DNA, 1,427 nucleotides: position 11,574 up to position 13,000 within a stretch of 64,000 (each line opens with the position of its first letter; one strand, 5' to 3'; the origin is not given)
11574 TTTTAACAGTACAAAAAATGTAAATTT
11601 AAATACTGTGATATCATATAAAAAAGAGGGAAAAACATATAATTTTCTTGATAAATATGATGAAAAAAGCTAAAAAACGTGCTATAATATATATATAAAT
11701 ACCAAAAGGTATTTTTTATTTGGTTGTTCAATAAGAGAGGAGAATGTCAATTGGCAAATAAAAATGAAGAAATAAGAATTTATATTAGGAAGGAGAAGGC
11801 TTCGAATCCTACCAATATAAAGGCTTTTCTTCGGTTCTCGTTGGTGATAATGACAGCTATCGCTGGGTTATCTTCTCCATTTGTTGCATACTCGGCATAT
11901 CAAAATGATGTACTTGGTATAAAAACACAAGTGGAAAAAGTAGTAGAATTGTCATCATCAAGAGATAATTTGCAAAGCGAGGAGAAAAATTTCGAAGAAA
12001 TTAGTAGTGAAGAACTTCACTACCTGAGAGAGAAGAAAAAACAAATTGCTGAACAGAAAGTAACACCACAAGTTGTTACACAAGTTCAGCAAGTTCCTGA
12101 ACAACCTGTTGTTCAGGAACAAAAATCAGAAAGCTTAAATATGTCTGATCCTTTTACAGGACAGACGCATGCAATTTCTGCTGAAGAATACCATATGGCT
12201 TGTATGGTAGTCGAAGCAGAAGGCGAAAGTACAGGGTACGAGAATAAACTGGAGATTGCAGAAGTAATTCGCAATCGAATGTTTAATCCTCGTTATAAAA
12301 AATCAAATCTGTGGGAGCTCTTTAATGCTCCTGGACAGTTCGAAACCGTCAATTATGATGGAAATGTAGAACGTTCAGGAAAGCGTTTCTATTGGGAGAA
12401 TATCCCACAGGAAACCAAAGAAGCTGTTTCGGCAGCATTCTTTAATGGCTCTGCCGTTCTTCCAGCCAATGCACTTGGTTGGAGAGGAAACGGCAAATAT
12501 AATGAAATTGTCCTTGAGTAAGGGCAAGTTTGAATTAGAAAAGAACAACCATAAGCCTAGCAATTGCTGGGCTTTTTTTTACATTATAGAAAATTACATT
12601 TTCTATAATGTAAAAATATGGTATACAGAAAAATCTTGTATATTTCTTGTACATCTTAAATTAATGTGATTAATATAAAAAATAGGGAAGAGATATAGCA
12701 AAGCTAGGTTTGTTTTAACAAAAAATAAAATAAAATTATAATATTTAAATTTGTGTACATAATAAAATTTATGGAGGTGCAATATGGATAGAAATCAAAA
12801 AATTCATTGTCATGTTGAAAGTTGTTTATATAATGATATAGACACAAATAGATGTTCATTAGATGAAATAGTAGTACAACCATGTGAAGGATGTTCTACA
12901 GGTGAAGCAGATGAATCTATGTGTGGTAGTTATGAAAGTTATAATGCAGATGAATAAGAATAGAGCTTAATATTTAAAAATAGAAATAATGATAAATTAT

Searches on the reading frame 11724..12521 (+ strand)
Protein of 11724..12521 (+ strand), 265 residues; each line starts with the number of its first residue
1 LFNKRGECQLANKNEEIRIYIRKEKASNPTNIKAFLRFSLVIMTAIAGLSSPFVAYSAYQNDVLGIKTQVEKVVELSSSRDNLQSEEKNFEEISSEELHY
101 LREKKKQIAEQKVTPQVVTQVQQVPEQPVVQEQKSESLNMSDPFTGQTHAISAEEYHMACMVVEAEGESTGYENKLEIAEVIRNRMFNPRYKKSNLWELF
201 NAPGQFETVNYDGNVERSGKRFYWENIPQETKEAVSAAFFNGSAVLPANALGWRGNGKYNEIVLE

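Call 36: find_homologous_proteins(query=window:11724-12521:+, max_evalue=1e-10)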
Query window:11724-12521:+ (265 aa): 34 proteins with E <= 1e-10 among 469 candidates.
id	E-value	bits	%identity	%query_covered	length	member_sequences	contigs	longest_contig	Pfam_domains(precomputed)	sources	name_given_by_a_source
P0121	2.3e-162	556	100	97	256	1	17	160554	-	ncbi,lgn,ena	-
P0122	2.0e-161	553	99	96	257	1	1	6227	-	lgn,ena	-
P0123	3.0e-161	552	99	97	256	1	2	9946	-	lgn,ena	-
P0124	3.6e-161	552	99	97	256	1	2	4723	-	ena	-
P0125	8.3e-161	551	99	97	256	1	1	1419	-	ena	-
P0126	2.0e-160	550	99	97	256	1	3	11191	-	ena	-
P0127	2.0e-160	550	99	97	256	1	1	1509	-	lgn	-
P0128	4.6e-160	549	98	97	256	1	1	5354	-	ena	-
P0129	2.5e-159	546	98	97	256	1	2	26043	-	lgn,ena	-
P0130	3.5e-159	546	98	97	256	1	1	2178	-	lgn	-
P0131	2.9e-149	513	94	97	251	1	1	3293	-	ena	-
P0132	1.7e-140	485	87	96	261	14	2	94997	-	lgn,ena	-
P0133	2.5e-121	422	73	99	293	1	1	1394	-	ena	-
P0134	3.6e-121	421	72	99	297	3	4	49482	-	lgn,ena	-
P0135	5.8e-121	421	73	99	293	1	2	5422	-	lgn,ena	-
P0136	9.8e-121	420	73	99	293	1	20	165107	-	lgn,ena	-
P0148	8.0e-86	306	60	99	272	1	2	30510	-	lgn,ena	-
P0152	8.2e-83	296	59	94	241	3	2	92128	-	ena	-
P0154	4.7e-47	179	46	89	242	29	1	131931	-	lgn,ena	-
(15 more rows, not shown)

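Call 37: find_encoding_contigs(protein=P0136, flank=10000, max_places=3)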
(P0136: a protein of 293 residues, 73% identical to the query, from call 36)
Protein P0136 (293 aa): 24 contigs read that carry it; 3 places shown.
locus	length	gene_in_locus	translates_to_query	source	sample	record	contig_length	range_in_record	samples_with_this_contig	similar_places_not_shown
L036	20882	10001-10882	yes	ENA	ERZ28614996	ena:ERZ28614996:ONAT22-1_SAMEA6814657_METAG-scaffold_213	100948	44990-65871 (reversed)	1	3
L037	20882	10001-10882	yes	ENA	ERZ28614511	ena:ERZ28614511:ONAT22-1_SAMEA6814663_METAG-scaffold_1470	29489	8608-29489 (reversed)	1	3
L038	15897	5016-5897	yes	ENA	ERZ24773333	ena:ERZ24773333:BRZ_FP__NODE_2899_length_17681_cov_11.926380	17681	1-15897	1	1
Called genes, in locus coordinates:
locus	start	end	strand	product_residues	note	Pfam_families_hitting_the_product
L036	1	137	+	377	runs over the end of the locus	-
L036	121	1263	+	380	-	-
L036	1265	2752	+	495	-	-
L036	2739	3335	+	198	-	PF06414:Zeta_toxin (weak), PF07931:CPT (weak), PF13238:AAA_18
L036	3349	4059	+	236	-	PF01909:NTP_transf_2 (weak)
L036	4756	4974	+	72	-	-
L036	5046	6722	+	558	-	PF00239:Resolvase, PF07508:Recombinase, PF13408:Zn_ribbon_recom (weak)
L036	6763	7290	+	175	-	PF00578:AhpC-TSA, PF08534:Redoxin (weak)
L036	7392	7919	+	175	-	PF01381:HTH_3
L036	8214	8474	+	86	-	-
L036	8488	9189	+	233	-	PF00899:ThiF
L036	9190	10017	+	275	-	PF01171:ATP_bind_3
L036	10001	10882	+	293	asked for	-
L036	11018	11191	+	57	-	PF07561:DUF1540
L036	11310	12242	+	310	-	PF01116:F_bP_aldolase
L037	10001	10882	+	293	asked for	-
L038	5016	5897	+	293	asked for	-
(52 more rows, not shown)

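Call 38: find_encoding_contigs(protein=P0148, flank=10000, max_places=2)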
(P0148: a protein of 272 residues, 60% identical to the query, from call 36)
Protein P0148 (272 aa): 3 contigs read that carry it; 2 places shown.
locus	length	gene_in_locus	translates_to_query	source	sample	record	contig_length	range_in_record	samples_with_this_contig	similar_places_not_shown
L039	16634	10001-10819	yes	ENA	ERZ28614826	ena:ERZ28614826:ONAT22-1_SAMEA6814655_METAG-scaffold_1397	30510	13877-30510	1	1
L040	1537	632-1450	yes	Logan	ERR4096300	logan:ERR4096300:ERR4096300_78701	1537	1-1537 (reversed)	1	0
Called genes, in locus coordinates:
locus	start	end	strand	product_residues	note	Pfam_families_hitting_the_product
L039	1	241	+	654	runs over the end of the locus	PF09913:DUF2142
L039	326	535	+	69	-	-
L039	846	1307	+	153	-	PF00072:Response_reg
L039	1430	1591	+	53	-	PF08534:Redoxin (weak), PF00578:AhpC-TSA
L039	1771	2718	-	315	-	-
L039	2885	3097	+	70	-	-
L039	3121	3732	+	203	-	PF00239:Resolvase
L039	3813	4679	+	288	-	PF07508:Recombinase, PF13408:Zn_ribbon_recom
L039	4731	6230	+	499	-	PF13439:Glyco_transf_4 (weak), PF00534:Glycos_transf_1, PF13692:Glyco_trans_1_4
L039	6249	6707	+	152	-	-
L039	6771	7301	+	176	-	PF00578:AhpC-TSA, PF08534:Redoxin (weak)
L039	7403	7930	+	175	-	PF01381:HTH_3 (weak)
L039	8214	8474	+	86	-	-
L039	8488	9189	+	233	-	PF00899:ThiF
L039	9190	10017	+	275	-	PF01171:ATP_bind_3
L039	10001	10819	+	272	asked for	-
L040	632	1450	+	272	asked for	-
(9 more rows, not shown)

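Call 39: find_encoding_contigs(protein=P0152, flank=10000, max_places=2)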
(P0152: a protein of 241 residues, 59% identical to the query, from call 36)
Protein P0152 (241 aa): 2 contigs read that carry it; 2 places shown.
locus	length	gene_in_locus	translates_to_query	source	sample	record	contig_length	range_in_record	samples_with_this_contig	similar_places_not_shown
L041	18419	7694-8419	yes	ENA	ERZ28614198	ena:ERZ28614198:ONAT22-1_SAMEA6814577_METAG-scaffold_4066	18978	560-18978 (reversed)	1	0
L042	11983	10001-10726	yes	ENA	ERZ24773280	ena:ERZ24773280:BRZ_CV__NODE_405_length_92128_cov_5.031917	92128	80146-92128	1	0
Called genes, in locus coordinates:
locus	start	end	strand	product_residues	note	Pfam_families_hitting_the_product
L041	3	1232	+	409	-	?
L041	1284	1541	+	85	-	-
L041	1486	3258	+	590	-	PF00534:Glycos_transf_1, PF13692:Glyco_trans_1_4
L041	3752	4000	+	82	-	PF01725:Ham1p_like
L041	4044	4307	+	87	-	PF01725:Ham1p_like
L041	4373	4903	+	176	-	PF00578:AhpC-TSA, PF08534:Redoxin (weak)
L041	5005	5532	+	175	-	PF12844:HTH_19 (faint), PF01381:HTH_3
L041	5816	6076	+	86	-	-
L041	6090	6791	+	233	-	PF00899:ThiF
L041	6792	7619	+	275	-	PF01171:ATP_bind_3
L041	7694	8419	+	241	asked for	-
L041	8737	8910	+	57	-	PF07561:DUF1540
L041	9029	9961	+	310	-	PF01116:F_bP_aldolase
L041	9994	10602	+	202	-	PF18933:PsbP_2 (weak), PF01789:PsbP, PF08786:DcrB (weak)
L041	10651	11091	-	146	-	PF01668:SmpB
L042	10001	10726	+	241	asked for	-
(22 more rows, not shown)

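Call 57: find_encoding_contigs(protein=P0154, flank=10000, max_places=3)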
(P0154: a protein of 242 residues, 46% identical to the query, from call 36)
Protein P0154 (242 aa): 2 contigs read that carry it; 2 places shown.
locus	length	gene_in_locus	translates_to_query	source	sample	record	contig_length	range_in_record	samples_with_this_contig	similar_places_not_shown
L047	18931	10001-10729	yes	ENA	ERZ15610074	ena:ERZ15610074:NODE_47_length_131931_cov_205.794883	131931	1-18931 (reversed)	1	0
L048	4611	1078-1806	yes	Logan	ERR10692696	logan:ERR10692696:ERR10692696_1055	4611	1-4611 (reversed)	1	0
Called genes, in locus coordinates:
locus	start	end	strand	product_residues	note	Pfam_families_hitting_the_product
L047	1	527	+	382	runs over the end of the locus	PF13439:Glyco_transf_4 (faint), PF00534:Glycos_transf_1, PF13692:Glyco_trans_1_4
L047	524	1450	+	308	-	PF00535:Glycos_transf_2, PF10111:Glyco_tranf_2_2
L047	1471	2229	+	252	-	PF00005:ABC_tran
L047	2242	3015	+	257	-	PF01061:ABC2_membrane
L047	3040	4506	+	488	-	-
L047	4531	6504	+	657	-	PF09913:DUF2142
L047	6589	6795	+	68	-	-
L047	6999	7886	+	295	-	PF00274:Glycolytic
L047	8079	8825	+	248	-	PF08378:NERD, PF01396:Zn_ribbon_Top1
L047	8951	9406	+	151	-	PF00578:AhpC-TSA, PF08534:Redoxin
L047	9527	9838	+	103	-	-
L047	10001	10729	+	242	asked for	-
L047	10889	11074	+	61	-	-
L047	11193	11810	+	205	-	PF18933:PsbP_2, PF01789:PsbP, PF08786:DcrB (weak)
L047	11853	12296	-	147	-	PF01668:SmpB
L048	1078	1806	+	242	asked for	-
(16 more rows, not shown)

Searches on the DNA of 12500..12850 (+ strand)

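Call 10: search_rna_families(source=window, start=12500, end=12850, threshold=evalue, max_evalue=10, show_alignments=3)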
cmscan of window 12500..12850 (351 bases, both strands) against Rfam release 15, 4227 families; matches with E-value up to 10: 15.
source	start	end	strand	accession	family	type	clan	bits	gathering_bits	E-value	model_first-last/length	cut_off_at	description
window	12547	12629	-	RF01859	Phe_leader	Cis-reg; leader;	-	22.7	55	0.13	1-125/125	no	Phenylalanine leader peptide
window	12550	12646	-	RF04184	BTnc060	Gene; sRNA;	-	21.3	228.9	0.33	1-213/213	no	Bacteroides sRNA BTnc060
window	12569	12622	+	RF03640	mir-3747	Gene; miRNA;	-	20.4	63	0.12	1-67/67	no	mir-3747 microRNA precursor family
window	12500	12580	+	RF01859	Phe_leader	Cis-reg; leader;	-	19.4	55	0.7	32-125/125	5'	Phenylalanine leader peptide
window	12519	12605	+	RF01770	rimP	Cis-reg; leader;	-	18.7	47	1.1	1-102/102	no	Gammaprotebacteria rimP leader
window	12579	12614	+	RF03814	mir-2797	Gene; miRNA;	-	17.9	74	1.3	1-77/77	no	mir-2797 microRNA precursor family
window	12500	12579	+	RF02747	FtrA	Gene; sRNA;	-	16.6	134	7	28-111/111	5'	Francisella sRNA A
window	12553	12637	-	RF02822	Srn266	Gene; sRNA;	-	16.2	63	3.7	1-112/112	no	Streptococcus RNA 266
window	12500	12579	+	RF00512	Leu_leader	Cis-reg; leader;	-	16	50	0.82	7-148/148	5'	Leucine operon leader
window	12503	12580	+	RF00513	Trp_leader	Cis-reg; leader;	-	15.9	41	1.2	1-100/100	no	Tryptophan operon leader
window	12578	12614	+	RF04133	MIR2646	Gene; miRNA;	-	14.3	245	0.83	1-256/256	no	MIR2646 microRNA precursor family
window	12523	12617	+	RF02864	sRNA_0030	Gene; sRNA;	-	14.3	123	2.5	1-165/165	no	Enterococcus sRNA 30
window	12544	12574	+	RF01393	isrJ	Gene; sRNA;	-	13.9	37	4.6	42-74/75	no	isrJ Hfq binding RNA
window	12777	12813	+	RF03574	mir-4847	Gene; miRNA;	-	13.4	100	7.3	22-59/79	no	mir-4847 microRNA precursor family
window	12500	12593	+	RF02606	AbsR28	Gene; sRNA;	-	10.9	50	6.6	65-180/180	5'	Acinetobacter sRNA 28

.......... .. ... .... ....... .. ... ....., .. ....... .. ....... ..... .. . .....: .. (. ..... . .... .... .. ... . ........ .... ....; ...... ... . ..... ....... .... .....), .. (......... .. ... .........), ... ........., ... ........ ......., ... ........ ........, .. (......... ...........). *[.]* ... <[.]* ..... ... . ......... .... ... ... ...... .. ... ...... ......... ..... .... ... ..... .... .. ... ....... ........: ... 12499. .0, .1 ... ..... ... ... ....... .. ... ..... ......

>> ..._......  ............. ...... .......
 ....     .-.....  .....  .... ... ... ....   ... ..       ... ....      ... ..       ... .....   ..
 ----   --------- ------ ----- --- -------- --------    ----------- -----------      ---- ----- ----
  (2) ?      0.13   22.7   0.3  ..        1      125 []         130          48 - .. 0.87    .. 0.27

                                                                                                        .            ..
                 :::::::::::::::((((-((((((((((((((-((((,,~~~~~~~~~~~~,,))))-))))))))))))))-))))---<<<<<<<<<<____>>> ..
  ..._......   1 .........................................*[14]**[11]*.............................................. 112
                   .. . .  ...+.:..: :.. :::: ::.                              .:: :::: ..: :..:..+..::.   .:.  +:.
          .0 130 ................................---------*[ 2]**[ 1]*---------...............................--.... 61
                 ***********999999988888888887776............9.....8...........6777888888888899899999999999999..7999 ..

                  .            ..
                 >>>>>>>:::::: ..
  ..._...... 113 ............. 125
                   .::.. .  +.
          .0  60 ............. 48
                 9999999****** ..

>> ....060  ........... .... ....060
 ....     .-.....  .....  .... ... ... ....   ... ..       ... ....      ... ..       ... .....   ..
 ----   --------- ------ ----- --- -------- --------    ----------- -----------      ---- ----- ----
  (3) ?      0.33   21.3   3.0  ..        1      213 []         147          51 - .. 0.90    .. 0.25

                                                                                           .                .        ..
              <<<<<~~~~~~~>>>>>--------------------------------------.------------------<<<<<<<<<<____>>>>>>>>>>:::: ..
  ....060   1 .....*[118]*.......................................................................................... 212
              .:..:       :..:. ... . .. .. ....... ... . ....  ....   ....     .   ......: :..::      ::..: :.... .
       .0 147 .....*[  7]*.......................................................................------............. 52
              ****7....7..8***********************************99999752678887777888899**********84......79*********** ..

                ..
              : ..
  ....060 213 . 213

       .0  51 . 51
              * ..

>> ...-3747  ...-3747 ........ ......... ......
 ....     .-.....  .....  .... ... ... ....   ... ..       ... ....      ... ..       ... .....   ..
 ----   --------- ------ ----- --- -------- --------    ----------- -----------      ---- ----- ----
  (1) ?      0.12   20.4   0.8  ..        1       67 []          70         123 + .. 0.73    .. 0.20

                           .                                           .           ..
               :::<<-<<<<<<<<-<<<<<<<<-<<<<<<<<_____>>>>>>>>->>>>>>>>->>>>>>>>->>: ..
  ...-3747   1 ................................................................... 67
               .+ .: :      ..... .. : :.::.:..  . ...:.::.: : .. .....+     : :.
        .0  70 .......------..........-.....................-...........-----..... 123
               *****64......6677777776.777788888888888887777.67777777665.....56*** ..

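Call 69: build_rna_model(alignment_id=A2, structure=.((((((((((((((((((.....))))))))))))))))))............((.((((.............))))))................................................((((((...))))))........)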
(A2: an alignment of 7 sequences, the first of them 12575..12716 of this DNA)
Model R1 built from alignment A2 (7 sequences, 151 columns); structure: as given.
model positions 143; base pairs 30; branch points 2; effective number of sequences 1.21; information 0.59 bits per position. Calibrated on 0.2 Mb of random sequence (short: E-values are rough).
structure used (alignment columns):
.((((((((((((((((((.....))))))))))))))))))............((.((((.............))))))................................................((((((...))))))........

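Call 70: search_with_rna_model(model_id=R1, sources=[window, L001, L028, L030, L032, L034, L036, L039, L041, L042, L043, L046, L047, L048, L027, L019], max_evalue=1)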
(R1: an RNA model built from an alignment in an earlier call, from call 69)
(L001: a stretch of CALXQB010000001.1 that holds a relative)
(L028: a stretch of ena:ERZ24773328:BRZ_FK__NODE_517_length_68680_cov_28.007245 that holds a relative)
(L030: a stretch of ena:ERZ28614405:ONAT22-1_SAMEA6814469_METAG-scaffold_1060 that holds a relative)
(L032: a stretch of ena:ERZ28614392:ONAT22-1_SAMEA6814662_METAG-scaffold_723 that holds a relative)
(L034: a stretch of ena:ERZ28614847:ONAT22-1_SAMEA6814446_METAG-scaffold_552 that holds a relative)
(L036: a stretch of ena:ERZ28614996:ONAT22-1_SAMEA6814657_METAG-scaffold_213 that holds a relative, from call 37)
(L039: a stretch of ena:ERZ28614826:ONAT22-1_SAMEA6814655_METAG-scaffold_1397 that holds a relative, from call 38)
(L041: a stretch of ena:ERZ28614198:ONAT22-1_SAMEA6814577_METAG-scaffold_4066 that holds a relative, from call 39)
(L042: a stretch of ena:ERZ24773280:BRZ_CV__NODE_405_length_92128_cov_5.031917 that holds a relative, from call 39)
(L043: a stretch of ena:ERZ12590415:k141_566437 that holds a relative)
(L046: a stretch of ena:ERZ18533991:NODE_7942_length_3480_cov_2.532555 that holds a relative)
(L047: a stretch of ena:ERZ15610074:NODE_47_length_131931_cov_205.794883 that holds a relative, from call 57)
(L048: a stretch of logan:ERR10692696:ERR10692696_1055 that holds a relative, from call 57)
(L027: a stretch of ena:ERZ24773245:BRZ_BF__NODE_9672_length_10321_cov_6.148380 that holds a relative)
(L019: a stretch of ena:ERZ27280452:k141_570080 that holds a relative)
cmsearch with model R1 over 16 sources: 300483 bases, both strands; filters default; matches with E-value up to 1: 13.
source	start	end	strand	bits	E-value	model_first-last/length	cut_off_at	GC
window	12575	12716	+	146.2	3.2e-23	1-143/143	no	0.2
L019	9792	9933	+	146.2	3.2e-23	1-143/143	no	0.2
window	31001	31143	+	140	4.2e-22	1-143/143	no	0.22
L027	5369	5511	+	136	2.1e-21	1-143/143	no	0.18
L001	264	413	-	109.9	9.2e-17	1-143/143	no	0.31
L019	9759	9834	-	42.2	0.0001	1-143/143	no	0.26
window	12542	12617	-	42.2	0.0001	1-143/143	no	0.26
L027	5295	5411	-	41.1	0.00016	1-143/143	no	0.29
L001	497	583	+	35.1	0.0018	1-143/143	no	0.34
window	31002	31042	-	30.3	0.013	2-42/143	no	0.17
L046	2548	2659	+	26.5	0.063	1-143/143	no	0.21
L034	15558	15684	-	20.7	0.67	1-143/143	no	0.29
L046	2453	2591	-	20.5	0.73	1-143/143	no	0.3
